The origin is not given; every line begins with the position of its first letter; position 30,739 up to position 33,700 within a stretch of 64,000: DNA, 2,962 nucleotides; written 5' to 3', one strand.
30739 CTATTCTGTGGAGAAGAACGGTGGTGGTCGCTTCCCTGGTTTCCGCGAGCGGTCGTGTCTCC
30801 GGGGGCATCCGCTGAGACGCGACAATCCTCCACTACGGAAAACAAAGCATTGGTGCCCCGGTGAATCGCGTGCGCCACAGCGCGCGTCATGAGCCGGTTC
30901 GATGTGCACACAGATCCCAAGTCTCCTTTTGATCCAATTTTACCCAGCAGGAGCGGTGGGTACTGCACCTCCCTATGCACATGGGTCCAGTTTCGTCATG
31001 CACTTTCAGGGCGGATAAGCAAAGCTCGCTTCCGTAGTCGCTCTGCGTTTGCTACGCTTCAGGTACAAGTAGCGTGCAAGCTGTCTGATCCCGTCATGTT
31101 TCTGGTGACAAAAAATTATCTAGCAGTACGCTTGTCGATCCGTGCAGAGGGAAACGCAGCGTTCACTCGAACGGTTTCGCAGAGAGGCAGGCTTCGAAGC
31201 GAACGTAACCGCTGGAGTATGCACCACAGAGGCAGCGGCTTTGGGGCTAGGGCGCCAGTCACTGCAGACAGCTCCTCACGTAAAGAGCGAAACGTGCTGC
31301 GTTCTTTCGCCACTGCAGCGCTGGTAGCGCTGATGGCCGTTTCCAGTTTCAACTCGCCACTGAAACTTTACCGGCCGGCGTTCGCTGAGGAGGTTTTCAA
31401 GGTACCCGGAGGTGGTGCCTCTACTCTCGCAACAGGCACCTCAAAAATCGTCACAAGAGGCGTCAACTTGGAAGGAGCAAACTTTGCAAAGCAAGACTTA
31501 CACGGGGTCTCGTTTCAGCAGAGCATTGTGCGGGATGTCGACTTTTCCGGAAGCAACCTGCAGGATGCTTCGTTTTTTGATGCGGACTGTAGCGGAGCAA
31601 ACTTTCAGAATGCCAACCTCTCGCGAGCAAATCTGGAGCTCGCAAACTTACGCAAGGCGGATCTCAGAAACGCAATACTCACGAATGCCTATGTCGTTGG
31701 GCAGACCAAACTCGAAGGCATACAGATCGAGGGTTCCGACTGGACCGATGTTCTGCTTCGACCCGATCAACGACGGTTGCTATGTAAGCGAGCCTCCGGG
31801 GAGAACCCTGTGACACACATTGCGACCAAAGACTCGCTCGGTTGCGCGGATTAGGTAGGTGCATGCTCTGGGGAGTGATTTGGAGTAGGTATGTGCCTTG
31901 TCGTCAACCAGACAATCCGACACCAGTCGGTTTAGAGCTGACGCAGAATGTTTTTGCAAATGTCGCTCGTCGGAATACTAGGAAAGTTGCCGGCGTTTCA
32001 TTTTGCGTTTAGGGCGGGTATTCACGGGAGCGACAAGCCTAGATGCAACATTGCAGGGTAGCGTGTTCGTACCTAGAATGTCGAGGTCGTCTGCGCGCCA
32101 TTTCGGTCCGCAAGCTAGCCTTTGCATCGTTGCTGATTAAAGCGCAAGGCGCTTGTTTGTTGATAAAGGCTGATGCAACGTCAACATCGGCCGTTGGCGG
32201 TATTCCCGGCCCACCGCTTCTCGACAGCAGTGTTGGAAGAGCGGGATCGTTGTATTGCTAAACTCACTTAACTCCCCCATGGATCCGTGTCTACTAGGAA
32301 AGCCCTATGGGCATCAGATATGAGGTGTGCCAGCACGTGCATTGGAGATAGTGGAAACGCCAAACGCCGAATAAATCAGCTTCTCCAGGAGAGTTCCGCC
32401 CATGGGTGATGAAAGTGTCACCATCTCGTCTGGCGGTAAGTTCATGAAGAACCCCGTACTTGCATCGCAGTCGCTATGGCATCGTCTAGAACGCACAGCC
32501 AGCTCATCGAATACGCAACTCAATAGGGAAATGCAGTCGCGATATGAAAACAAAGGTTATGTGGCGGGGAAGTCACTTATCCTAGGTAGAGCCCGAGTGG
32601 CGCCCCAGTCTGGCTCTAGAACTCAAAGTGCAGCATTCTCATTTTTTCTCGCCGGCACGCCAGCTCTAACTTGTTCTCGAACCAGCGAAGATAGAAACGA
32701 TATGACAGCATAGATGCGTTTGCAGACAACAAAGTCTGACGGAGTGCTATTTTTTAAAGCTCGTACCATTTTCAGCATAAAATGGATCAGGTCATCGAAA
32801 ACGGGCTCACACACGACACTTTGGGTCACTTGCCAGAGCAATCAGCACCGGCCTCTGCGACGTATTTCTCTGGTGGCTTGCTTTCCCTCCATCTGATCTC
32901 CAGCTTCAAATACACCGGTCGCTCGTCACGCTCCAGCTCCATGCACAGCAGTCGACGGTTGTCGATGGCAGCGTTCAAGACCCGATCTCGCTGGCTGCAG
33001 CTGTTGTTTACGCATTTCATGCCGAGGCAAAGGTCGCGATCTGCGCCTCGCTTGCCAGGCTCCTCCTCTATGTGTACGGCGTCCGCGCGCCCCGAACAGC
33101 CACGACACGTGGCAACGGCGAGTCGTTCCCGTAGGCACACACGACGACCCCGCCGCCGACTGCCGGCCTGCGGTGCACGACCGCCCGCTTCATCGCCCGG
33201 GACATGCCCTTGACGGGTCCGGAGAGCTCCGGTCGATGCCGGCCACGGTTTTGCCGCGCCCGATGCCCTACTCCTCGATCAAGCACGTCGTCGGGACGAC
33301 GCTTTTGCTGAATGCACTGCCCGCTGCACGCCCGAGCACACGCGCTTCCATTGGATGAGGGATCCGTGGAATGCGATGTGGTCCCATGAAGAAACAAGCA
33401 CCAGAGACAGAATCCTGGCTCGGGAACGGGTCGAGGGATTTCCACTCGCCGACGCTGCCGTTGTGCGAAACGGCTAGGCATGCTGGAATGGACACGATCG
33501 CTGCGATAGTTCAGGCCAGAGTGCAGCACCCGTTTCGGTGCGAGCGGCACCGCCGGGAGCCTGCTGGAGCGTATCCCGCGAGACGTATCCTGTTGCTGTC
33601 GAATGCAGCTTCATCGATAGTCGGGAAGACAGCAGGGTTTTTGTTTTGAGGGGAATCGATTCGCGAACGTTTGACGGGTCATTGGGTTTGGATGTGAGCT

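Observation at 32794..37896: Complete coatomer delta (ARCN1) gene sits in the 2.4-kb spacer of a near-perfect 1.36-kb inverted-repeat pair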

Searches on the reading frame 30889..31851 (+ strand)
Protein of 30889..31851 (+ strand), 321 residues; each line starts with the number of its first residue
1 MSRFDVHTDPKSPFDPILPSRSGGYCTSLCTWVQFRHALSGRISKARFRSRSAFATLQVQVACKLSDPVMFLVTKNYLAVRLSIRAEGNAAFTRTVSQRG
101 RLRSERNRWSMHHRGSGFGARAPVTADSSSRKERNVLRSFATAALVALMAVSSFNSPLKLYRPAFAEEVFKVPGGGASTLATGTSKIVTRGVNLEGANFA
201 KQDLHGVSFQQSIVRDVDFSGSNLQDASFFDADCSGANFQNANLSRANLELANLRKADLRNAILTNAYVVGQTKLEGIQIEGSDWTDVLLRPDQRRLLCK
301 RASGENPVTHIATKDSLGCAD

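Call 8: search_protein_families(library=pfam, proteins=[window:30889-31851:+], max_evalue=0.01)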
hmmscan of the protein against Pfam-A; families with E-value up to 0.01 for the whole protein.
window:30889-31851:+ (321 aa): 4 families
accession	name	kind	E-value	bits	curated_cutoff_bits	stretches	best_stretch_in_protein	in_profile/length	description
PF00805.28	Pentapeptide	-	6.8e-18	64.3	20.2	2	227-266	1-40/40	Pentapeptide repeats (8 copies)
PF13599.13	Pentapeptide_4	-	5.6e-11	42.8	38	1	192-258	11-77/78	Pentapeptide repeat region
PF13576.12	Pentapeptide_3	-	2.1e-06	28.3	27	1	195-237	2-47/48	Pentapeptide repeats (9 copies)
PF25296.1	Decapeptide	-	0.00076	19.7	45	1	195-259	8-72/74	Decapeptide repeat region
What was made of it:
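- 30889..31854 (+): Left flanking gene: pentapeptide-repeat protein. Call 8 (Pentapeptide 6.8e-18).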

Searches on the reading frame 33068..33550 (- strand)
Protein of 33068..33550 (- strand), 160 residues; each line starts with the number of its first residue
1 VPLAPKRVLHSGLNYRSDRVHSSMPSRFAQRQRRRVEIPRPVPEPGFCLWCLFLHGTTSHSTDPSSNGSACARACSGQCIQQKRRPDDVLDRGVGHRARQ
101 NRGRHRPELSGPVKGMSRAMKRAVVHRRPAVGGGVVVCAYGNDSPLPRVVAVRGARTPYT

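Call 8: search_protein_families(library=pfam, proteins=[window:33068-33550:-], max_evalue=0.01)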
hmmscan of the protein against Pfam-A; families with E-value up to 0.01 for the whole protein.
window:33068-33550:- (160 aa): 0 families

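Call 15: find_encoding_contigs(protein=window:33068-33550:-, flank=10000, max_places=10)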
Protein window:33068-33550:- (160 aa): no gene with exactly this product is on record in the collection.

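Call 63: search_protein_representatives(protein=window:33071-33550:-)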
Query: 160 residues. Proteins with E-value up to 0.001 (for the whole library): 7; up to 1e-10: 1; up to 1e-30: 1. The best 7 are listed.
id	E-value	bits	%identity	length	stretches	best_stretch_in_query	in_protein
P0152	2.1e-95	333.3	94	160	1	1-160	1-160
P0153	1.0e-09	54.6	37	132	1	18-130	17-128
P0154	4.2e-07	46.1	32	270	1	6-140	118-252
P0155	1.1e-06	44.8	52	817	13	42-62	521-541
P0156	1.4e-06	44.5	38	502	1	6-111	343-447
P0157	9.6e-05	38.4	43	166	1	8-58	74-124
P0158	2.9e-04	36.9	40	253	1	12-102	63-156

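Call 66: list_cluster_members(proteins=[P0153, P0154, P0156, P0157, P0158, P0152])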
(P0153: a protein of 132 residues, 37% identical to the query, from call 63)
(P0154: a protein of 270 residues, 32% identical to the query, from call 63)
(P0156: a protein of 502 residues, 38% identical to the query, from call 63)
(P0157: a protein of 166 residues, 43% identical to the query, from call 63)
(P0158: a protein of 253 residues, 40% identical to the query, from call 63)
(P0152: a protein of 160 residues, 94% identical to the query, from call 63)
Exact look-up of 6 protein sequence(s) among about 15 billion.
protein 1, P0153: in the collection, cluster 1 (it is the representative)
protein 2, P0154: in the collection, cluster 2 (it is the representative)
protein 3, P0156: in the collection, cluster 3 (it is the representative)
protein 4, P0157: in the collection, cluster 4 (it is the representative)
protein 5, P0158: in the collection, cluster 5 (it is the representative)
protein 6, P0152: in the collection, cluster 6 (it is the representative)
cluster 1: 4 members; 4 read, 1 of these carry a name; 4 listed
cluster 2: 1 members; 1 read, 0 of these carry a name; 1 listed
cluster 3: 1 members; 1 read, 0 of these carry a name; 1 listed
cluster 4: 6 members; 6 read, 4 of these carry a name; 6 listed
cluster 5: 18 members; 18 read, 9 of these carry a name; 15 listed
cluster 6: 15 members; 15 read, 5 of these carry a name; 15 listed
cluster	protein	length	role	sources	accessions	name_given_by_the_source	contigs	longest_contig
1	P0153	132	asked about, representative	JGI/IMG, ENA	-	-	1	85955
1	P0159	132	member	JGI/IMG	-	hypothetical protein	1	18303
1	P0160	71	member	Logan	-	-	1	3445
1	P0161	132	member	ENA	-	-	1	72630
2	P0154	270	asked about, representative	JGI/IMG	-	-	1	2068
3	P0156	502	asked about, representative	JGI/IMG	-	-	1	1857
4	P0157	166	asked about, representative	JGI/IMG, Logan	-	hypothetical protein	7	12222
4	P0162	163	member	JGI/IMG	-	hypothetical protein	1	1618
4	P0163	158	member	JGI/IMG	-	hypothetical protein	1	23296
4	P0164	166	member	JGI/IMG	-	hypothetical protein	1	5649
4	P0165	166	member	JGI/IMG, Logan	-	-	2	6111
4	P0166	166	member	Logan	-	-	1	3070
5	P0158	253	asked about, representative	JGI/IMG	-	-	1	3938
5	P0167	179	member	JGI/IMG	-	hypothetical protein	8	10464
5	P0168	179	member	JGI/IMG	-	hypothetical protein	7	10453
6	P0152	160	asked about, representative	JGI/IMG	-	hypothetical protein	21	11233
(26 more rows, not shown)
